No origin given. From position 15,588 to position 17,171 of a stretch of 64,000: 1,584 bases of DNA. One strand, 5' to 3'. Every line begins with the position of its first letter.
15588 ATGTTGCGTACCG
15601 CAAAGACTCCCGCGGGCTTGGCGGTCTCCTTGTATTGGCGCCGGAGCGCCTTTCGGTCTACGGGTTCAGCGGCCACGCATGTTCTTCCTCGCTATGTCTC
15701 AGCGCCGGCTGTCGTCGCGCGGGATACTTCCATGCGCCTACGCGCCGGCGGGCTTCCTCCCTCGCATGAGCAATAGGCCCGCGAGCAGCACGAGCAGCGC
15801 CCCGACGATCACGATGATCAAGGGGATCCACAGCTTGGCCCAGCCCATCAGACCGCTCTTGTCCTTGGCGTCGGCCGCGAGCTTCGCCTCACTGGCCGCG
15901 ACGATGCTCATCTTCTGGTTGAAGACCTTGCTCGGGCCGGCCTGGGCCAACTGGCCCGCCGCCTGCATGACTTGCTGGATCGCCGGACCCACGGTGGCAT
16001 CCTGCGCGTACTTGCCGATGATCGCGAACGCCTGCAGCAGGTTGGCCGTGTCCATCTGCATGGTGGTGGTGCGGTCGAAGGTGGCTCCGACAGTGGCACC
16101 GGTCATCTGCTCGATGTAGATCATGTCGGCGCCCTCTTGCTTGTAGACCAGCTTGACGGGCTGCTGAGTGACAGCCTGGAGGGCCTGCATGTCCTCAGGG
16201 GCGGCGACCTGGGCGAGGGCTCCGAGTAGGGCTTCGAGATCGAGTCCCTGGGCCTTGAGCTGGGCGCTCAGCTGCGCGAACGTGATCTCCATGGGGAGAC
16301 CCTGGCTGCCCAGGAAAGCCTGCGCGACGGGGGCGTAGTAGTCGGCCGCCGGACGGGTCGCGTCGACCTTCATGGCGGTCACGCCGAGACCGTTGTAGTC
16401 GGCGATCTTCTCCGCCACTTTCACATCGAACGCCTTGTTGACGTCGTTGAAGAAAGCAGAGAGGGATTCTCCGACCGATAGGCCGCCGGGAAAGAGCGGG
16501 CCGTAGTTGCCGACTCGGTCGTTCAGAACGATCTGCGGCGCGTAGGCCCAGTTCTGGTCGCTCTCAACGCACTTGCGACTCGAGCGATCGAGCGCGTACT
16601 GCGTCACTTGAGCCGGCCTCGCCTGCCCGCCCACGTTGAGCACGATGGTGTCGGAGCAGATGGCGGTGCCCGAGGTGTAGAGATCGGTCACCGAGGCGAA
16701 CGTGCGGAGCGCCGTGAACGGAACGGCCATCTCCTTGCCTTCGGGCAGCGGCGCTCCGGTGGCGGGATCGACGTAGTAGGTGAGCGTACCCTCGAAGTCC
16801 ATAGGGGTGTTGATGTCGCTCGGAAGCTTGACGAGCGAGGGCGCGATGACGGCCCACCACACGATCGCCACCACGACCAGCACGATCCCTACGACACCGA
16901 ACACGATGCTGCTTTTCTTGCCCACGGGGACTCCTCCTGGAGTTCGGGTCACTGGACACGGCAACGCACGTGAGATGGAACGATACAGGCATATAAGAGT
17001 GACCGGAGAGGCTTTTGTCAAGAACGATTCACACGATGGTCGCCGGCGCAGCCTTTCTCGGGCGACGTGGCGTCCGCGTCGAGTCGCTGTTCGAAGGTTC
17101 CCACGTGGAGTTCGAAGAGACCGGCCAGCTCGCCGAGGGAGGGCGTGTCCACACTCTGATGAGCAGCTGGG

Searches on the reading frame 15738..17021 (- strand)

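Call 54: search_protein_families(library=ncbifam, proteins=[window:15738-17021:-], max_evalue=0.00001)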
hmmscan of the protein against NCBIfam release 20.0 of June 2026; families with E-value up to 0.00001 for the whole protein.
window:15738-17021:- (427 aa): 1 family
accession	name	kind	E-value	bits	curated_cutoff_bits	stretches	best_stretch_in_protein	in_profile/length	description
NF053601.1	asym_polar_PgfA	equivalog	9.7e-11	41.6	160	0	43-152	7-115/303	cell envelope lipid trafficking protein PgfA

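Call 55: search_protein_families(library=pfam, proteins=[window:15738-17021:-], max_evalue=0.00001)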
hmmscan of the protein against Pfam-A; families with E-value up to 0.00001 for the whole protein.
window:15738-17021:- (427 aa): 1 family
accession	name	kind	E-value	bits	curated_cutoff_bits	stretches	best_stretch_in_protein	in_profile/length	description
PF11271.13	PorA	-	1.2e-11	44.9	29.5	0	39-152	3-117/297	Porin PorA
